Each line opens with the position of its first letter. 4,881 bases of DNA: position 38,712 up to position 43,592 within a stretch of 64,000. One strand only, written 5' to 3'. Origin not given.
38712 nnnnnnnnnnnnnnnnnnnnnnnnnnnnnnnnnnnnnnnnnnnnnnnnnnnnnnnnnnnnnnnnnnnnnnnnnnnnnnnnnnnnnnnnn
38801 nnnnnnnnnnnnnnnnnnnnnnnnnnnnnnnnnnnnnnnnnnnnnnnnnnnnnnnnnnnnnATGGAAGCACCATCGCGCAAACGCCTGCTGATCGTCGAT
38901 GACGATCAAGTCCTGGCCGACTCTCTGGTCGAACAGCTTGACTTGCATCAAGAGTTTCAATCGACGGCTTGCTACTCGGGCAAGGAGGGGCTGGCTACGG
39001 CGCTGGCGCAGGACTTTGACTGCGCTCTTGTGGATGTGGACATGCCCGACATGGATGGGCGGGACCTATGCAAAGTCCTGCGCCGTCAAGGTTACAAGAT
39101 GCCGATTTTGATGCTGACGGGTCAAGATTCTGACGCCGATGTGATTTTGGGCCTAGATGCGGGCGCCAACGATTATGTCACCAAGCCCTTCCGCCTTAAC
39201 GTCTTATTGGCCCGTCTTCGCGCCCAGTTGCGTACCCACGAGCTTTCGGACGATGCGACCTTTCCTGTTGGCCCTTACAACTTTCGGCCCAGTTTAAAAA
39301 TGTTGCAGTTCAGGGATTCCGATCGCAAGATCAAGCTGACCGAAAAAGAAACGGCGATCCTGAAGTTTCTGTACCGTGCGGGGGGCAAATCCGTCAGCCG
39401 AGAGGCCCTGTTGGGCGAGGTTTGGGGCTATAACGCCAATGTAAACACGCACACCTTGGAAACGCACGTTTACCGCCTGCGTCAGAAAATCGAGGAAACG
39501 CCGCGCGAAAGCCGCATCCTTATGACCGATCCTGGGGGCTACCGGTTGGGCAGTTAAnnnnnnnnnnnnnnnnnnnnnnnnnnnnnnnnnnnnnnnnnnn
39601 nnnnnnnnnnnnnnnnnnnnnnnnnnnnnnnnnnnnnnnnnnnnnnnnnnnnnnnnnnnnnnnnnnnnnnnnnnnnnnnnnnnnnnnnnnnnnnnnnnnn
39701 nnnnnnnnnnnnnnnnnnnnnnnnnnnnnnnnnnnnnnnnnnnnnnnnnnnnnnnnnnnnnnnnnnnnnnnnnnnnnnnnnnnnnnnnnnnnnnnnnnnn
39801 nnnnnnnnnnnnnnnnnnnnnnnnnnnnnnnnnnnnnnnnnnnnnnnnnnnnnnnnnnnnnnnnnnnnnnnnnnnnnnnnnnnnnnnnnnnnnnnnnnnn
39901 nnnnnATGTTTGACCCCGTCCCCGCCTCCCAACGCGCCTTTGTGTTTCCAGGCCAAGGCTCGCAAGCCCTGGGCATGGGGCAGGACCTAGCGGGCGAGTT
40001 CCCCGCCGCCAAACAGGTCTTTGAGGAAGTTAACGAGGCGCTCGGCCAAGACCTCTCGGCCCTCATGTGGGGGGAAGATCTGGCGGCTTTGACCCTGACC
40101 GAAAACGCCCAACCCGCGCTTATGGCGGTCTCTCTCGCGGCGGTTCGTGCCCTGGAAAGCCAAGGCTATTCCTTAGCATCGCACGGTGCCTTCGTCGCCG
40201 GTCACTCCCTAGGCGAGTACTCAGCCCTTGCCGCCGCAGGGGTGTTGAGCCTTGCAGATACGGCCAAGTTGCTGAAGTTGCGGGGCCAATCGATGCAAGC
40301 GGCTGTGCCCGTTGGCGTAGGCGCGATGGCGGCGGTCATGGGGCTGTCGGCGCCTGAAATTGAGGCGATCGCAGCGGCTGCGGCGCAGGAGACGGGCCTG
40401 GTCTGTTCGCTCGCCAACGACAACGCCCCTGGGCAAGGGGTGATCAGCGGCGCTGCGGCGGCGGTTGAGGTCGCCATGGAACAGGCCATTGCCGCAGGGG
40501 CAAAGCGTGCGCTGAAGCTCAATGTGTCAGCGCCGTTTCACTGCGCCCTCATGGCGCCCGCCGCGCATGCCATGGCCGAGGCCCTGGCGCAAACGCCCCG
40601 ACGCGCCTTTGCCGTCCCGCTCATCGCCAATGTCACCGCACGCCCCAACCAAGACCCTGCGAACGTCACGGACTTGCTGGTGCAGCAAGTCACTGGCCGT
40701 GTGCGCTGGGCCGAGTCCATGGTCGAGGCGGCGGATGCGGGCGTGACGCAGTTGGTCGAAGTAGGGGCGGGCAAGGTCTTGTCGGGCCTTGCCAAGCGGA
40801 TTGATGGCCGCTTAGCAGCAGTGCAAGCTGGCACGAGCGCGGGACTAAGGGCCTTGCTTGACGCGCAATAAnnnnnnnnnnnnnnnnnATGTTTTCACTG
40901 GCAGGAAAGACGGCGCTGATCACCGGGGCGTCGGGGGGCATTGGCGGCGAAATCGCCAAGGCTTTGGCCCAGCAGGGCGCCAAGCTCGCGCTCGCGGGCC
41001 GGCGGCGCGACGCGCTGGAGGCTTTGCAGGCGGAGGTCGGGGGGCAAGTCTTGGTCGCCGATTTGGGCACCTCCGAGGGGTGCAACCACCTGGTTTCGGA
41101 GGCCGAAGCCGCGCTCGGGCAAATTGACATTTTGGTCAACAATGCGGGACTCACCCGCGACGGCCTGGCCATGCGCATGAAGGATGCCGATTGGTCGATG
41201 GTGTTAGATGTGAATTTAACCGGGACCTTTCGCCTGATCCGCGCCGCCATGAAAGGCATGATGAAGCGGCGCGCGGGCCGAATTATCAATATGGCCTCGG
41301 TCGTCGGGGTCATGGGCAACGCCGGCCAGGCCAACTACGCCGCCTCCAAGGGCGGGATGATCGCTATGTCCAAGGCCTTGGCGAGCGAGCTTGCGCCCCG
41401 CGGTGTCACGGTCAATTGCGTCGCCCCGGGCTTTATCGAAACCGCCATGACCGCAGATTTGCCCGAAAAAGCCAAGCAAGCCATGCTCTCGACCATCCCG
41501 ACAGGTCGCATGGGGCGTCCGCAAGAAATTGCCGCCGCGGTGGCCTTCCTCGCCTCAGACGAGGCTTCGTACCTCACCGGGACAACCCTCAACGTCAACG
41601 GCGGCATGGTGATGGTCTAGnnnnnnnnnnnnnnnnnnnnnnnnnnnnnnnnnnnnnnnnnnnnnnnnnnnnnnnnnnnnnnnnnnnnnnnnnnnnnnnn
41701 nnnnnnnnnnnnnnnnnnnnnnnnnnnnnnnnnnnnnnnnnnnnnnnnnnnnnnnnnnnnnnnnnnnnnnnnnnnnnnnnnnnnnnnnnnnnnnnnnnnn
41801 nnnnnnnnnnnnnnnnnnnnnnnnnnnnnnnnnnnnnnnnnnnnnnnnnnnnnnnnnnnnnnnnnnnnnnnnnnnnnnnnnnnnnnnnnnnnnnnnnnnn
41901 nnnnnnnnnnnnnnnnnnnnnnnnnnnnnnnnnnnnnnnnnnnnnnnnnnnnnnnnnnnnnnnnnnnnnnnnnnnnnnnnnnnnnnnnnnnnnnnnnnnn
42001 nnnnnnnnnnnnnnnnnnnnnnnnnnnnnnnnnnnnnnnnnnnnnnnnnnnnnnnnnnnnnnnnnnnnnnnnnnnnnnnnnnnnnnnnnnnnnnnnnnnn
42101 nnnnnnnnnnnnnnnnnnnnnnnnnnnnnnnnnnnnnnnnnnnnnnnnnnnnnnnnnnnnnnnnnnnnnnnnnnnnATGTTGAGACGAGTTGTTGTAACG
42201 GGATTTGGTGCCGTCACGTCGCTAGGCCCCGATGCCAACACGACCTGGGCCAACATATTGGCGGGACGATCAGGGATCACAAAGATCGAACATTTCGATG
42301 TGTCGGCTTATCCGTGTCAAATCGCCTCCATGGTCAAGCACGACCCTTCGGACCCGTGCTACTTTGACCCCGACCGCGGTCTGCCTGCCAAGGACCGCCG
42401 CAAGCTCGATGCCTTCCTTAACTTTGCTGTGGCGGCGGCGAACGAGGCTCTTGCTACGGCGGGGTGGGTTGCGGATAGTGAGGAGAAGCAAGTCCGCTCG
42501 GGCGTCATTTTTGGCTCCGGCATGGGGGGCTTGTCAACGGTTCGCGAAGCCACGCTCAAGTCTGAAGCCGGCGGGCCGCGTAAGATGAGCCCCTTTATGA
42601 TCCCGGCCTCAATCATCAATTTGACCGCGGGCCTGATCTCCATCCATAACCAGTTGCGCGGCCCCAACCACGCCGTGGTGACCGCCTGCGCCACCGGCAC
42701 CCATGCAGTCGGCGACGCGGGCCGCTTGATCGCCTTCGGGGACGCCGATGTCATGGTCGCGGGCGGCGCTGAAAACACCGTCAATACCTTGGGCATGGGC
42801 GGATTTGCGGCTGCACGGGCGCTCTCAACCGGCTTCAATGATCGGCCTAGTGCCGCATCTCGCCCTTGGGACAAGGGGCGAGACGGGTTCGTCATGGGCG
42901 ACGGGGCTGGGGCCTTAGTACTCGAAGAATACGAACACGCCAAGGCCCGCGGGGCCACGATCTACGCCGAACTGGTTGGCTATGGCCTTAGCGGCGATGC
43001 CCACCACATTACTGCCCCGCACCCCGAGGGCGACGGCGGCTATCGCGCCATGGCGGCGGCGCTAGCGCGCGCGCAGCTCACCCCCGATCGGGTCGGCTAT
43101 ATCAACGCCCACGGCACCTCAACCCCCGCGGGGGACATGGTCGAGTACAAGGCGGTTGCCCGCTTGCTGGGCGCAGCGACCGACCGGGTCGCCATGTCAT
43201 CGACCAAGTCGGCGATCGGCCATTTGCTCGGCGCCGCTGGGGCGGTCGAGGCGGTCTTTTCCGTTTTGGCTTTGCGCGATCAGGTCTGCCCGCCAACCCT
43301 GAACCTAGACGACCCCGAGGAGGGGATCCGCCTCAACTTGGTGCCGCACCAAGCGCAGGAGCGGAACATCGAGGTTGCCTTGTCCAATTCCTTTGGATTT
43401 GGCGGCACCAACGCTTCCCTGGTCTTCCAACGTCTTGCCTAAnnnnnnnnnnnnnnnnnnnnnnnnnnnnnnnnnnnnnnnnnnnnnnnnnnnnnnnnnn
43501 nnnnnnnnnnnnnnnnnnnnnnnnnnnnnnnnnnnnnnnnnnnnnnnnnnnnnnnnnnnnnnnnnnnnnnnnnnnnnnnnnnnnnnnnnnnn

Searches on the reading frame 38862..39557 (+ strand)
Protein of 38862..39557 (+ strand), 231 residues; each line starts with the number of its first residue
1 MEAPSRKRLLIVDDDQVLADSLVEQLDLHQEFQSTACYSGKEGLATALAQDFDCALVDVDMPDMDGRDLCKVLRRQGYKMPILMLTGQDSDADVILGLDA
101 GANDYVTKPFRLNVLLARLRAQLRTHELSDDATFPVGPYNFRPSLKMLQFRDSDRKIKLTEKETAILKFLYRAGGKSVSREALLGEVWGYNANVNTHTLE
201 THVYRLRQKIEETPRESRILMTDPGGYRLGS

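Call 6: search_protein_families(library=pfam, proteins=[window:38862-39557:+], max_evalue=0.001)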
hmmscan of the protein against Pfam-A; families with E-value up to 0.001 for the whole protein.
window:38862-39557:+ (231 aa): 2 families
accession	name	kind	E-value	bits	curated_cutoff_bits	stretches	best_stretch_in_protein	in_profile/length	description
PF00072.30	Response_reg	-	1.5e-27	96.4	30.2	1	10-119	2-110/111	Response regulator receiver domain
PF00486.34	Trans_reg_C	-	1.3e-21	76.9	26.2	1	155-229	2-77/77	Transcriptional regulatory protein, C terminal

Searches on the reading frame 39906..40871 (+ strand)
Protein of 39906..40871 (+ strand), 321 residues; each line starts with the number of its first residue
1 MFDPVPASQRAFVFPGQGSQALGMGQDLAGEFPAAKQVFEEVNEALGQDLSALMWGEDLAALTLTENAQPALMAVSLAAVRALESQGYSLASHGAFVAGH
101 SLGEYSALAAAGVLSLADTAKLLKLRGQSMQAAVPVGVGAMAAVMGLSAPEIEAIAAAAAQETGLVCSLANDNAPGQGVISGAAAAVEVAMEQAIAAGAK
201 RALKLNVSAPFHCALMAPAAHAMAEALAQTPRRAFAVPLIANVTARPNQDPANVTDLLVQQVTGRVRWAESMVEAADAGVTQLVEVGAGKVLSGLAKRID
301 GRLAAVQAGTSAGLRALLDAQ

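Call 6: search_protein_families(library=pfam, proteins=[window:39906-40871:+], max_evalue=0.001)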
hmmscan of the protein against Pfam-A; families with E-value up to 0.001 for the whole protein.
window:39906-40871:+ (321 aa): 1 family
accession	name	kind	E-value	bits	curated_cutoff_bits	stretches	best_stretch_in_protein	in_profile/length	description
PF00698.26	Acyl_transf_1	-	4.1e-36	125.5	32.7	1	12-288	2-267/319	Acyl transferase domain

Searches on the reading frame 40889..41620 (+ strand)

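Call 6: search_protein_families(library=pfam, proteins=[window:40889-41620:+], max_evalue=0.001)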
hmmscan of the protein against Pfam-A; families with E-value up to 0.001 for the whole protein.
window:40889-41620:+ (243 aa): 6 families
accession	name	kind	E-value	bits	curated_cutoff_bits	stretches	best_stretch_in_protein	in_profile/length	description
PF13561.12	adh_short_C2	-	2.2e-65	221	27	1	13-240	1-235/236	Enoyl-(Acyl carrier protein) reductase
PF00106.31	adh_short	-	8.7e-59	198.7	26.6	1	7-194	1-193/195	short chain dehydrogenase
PF08659.16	KR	-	6.5e-20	72.2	22.6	1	8-164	2-163/180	KR domain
PF13460.12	NAD_binding_10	-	2.3e-06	28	27.2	1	13-185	1-148/184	NAD(P)H-binding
PF01370.27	Epimerase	-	1.1e-05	25.4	20.9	1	9-145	1-122/240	NAD dependent epimerase/dehydratase family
PF23441.1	SDR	-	3.7e-05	23.7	27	1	5-242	6-257/258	SDR-like rossmann domain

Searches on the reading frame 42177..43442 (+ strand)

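Call 6: search_protein_families(library=pfam, proteins=[window:42177-43442:+], max_evalue=0.001)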
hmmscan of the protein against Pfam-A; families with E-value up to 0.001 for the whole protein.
window:42177-43442:+ (421 aa): 3 families
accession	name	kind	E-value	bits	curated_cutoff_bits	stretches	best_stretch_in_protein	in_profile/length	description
PF00109.32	ketoacyl-synt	-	1.3e-53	182.6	20.8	1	3-255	2-252/252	Beta-ketoacyl synthase, N-terminal domain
PF02801.28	Ketoacyl-synt_C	-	1.9e-39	134.8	20.8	1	263-377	1-118/119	Beta-ketoacyl synthase, C-terminal domain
PF00108.29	Thiolase_N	-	8.4e-05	22.5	26.4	1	163-201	77-115/260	Thiolase, N-terminal domain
